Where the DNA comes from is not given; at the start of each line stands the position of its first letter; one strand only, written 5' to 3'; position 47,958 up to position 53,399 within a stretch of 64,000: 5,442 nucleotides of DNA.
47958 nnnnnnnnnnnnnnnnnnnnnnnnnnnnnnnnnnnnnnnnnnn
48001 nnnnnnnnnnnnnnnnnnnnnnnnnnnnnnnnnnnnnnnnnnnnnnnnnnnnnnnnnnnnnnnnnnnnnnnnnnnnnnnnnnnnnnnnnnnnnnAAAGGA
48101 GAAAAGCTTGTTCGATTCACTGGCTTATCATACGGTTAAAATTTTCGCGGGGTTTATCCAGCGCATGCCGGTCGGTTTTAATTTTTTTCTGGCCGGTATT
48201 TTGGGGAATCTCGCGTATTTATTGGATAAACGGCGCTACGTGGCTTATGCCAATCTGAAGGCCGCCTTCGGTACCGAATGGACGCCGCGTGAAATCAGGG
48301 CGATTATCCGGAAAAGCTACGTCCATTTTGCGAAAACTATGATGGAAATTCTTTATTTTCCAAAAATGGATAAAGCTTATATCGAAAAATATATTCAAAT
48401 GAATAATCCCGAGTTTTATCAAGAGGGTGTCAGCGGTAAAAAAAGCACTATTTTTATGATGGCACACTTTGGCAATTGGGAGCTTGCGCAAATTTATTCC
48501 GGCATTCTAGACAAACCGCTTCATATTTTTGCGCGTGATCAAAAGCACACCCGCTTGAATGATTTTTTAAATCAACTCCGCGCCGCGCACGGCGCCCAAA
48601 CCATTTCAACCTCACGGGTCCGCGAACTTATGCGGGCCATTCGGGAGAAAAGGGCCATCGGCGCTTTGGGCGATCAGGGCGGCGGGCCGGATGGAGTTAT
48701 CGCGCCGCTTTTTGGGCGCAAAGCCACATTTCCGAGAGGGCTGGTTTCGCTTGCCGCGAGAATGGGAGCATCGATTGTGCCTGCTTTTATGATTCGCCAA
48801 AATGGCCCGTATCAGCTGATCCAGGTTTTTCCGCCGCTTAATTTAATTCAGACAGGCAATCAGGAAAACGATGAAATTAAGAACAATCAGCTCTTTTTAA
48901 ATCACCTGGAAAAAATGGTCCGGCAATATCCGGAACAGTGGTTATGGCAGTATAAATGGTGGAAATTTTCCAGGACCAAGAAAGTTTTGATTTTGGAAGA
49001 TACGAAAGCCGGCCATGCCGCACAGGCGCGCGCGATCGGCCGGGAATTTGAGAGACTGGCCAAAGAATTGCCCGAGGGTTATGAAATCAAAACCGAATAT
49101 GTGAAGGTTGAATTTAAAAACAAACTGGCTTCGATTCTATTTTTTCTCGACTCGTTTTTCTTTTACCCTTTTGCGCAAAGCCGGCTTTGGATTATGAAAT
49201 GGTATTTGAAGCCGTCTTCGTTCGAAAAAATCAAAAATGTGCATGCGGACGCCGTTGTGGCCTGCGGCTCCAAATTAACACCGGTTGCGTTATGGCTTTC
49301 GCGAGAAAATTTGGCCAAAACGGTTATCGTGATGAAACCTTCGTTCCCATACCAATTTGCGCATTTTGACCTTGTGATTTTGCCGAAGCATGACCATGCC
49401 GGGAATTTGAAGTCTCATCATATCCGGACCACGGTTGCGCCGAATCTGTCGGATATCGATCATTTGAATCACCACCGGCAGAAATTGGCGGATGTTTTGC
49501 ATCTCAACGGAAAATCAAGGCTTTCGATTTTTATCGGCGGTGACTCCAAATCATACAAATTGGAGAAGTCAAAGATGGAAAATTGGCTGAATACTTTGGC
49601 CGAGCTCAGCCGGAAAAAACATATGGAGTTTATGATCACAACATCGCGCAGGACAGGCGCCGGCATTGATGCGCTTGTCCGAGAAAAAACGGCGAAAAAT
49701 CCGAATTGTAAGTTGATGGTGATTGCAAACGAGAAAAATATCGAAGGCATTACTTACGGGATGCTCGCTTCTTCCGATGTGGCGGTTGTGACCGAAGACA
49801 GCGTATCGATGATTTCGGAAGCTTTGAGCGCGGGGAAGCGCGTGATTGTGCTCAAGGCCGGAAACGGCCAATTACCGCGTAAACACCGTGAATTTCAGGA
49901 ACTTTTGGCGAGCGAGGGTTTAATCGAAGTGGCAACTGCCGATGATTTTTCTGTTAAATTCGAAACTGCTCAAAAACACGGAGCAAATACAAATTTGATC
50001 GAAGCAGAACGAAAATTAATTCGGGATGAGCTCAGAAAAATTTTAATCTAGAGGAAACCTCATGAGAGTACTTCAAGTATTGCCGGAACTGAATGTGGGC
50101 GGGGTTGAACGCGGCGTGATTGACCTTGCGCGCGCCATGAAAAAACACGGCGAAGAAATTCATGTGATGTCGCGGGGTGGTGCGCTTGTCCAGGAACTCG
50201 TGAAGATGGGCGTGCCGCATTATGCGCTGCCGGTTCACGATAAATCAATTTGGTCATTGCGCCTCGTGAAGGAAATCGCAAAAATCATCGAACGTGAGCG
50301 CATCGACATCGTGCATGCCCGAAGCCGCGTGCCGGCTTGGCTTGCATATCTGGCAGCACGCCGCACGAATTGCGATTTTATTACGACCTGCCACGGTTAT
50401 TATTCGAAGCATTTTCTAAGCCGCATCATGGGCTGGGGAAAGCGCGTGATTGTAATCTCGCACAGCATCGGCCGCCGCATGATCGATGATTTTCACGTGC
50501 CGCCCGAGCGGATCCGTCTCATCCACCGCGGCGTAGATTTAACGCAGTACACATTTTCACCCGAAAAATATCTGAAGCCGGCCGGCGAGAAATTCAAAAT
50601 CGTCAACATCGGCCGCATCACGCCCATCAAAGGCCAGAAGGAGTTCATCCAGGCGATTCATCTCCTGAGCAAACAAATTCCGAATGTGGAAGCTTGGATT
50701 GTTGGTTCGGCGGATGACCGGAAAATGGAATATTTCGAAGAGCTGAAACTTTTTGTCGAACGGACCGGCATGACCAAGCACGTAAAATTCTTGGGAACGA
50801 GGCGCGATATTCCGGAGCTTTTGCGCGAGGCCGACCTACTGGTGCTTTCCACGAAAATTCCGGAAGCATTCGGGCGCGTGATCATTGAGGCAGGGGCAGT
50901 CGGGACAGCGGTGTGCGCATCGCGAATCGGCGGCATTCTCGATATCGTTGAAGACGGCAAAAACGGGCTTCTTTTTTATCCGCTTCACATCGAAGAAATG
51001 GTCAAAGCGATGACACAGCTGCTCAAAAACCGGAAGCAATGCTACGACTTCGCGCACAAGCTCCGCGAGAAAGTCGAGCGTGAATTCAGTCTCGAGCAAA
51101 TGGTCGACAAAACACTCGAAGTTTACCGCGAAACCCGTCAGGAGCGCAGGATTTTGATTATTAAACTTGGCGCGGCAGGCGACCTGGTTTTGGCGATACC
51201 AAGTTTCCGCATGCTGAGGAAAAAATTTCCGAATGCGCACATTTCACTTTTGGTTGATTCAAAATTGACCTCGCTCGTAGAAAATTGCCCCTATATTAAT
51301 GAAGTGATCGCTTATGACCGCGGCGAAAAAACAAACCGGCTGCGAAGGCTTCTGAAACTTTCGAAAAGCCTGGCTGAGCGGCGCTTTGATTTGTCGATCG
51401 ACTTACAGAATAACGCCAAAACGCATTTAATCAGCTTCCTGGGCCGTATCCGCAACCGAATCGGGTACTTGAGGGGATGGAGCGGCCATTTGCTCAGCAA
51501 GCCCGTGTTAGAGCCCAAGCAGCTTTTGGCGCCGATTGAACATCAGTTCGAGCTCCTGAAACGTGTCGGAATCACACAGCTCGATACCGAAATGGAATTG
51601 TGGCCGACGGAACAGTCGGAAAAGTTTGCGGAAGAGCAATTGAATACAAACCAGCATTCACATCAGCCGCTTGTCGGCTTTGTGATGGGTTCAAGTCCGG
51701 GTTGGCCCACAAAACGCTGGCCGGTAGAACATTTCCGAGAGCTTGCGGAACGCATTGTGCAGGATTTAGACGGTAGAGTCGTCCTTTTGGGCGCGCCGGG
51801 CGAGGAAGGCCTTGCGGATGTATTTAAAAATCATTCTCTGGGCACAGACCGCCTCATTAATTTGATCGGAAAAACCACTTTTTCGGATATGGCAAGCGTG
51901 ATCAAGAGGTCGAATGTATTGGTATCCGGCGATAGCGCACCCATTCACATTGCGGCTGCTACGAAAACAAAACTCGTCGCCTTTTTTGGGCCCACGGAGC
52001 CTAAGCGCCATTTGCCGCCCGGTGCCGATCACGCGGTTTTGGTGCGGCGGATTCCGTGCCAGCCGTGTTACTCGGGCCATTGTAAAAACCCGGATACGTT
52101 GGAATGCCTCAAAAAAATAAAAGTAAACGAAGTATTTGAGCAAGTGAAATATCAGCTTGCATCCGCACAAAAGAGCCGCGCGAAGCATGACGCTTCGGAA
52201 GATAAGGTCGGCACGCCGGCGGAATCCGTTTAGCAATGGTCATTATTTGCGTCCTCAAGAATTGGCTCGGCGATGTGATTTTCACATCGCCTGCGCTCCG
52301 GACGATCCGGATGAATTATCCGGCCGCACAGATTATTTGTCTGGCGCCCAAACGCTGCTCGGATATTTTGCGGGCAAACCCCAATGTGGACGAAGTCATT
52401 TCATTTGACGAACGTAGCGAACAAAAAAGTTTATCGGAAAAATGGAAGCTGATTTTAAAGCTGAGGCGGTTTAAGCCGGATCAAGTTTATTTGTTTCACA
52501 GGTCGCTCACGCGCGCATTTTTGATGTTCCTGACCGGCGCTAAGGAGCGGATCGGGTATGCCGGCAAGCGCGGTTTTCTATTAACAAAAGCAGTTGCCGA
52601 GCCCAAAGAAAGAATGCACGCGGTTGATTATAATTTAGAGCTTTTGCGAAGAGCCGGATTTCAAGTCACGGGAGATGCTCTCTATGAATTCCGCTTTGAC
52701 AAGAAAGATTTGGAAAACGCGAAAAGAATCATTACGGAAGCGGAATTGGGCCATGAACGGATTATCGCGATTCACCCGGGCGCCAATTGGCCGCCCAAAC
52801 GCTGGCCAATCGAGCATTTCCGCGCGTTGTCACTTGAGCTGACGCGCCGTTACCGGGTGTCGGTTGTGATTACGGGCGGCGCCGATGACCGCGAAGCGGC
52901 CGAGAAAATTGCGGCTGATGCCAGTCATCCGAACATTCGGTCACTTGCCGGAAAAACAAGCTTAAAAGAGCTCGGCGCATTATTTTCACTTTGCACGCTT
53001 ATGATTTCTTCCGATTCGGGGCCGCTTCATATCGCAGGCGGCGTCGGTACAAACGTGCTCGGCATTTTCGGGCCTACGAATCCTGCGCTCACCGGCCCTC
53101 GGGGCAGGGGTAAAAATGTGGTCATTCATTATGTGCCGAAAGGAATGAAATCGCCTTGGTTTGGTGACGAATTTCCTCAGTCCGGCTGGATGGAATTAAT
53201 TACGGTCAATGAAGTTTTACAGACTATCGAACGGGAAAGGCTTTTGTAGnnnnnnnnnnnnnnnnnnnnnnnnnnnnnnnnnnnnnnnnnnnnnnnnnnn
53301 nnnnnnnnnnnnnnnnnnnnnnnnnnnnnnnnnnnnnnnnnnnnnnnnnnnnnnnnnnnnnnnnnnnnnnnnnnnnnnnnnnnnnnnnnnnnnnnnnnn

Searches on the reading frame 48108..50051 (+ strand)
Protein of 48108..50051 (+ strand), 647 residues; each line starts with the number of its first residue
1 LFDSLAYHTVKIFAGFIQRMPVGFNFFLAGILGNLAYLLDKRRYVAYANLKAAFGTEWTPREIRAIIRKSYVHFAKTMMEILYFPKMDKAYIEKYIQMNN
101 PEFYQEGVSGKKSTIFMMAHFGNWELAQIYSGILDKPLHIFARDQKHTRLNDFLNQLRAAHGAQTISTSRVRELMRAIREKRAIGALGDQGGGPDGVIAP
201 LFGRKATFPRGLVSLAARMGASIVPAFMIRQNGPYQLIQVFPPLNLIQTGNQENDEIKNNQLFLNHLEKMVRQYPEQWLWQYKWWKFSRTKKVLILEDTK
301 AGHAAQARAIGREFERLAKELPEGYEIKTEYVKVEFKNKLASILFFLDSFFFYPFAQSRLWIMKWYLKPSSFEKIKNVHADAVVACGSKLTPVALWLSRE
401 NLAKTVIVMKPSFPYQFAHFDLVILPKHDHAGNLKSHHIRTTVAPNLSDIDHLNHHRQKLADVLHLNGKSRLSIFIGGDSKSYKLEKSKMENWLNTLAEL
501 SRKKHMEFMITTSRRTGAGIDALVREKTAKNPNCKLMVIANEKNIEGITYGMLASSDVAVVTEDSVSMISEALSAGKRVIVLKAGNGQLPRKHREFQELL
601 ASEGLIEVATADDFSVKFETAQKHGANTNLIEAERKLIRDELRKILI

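Call 11: search_protein_families(library=pfam, proteins=[window:48108-50051:+], max_evalue=0.001)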
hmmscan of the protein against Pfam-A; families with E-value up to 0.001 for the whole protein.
window:48108-50051:+ (647 aa): 2 families
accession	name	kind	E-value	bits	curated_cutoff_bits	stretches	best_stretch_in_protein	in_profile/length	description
PF06258.17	Mito_fiss_Elm1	-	3.2e-53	181.3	27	1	301-610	1-279/304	Mitochondrial fission ELM1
PF03279.18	Lip_A_acyltrans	-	1.5e-40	139.6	22.3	1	12-286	21-294/295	Bacterial lipid A biosynthesis acyltransferase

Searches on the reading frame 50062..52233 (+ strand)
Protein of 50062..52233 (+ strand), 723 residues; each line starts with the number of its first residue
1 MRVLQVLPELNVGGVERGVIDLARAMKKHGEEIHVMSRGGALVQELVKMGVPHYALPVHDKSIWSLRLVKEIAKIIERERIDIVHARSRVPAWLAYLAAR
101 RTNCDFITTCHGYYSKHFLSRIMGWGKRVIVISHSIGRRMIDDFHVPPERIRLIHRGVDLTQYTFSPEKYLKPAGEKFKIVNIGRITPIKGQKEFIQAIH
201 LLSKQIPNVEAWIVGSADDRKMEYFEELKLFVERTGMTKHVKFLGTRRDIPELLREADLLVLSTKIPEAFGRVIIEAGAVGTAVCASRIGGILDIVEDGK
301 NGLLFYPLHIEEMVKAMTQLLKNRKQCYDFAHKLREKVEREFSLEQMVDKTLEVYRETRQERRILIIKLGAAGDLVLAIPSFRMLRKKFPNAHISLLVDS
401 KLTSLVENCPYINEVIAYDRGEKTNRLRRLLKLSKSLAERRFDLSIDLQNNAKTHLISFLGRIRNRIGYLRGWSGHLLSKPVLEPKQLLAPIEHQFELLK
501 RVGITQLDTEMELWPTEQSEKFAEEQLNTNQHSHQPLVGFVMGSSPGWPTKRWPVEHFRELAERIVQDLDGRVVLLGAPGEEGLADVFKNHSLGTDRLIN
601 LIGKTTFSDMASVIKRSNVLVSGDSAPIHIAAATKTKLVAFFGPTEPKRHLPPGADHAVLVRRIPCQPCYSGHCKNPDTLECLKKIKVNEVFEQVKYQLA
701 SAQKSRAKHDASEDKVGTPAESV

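Call 11: search_protein_families(library=pfam, proteins=[window:50062-52233:+], max_evalue=0.001)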
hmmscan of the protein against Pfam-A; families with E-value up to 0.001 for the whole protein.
window:50062-52233:+ (723 aa): 8 families
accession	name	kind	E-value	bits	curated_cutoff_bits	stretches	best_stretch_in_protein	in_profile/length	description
PF01075.23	Glyco_transf_9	-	3.2e-36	125.3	22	1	431-676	2-243/247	Glycosyltransferase family 9 (heptosyltransferase)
PF00534.26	Glycos_transf_1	-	1.3e-33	116.4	26.4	1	174-333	12-168/172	Glycosyl transferases group 1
PF13439.12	Glyco_transf_4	-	1.4e-30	107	28.5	1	12-161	1-169/170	Glycosyltransferase Family 4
PF13692.12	Glyco_trans_1_4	-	2e-30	106.3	27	1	178-323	2-142/142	Glycosyl transferases group 1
PF13579.12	Glyco_trans_4_4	-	8.5e-16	59.1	29.7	1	13-157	1-158/158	Glycosyl transferase 4-like domain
PF13477.12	Glyco_trans_4_2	-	2.9e-08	34.4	23.4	1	20-113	14-109/139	Glycosyl transferase 4-like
PF20706.3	GT4-conflict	-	3.7e-07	29.9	26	1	167-348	187-382/385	Family 4 Glycosyltransferase in conflict systems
PF13524.12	Glyco_trans_1_2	-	5.9e-05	23.5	25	1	207-352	13-143/144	Glycosyl transferase-like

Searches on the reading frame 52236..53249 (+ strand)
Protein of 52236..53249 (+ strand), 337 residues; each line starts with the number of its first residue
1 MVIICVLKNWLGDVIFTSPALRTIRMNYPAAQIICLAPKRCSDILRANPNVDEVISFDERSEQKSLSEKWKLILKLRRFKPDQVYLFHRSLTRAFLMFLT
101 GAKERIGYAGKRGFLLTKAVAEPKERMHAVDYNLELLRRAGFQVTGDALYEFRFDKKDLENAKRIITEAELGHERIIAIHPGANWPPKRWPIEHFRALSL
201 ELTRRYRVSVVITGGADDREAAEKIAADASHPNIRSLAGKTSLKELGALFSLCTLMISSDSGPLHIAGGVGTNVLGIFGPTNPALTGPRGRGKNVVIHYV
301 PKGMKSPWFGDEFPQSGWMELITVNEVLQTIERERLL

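Call 11: search_protein_families(library=pfam, proteins=[window:52236-53249:+], max_evalue=0.001)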
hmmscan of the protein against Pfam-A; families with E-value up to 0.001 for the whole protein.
window:52236-53249:+ (337 aa): 1 family
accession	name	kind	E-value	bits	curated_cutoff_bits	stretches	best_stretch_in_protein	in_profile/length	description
PF01075.23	Glyco_transf_9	-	2.4e-39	135.6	22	1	70-297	2-228/247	Glycosyltransferase family 9 (heptosyltransferase)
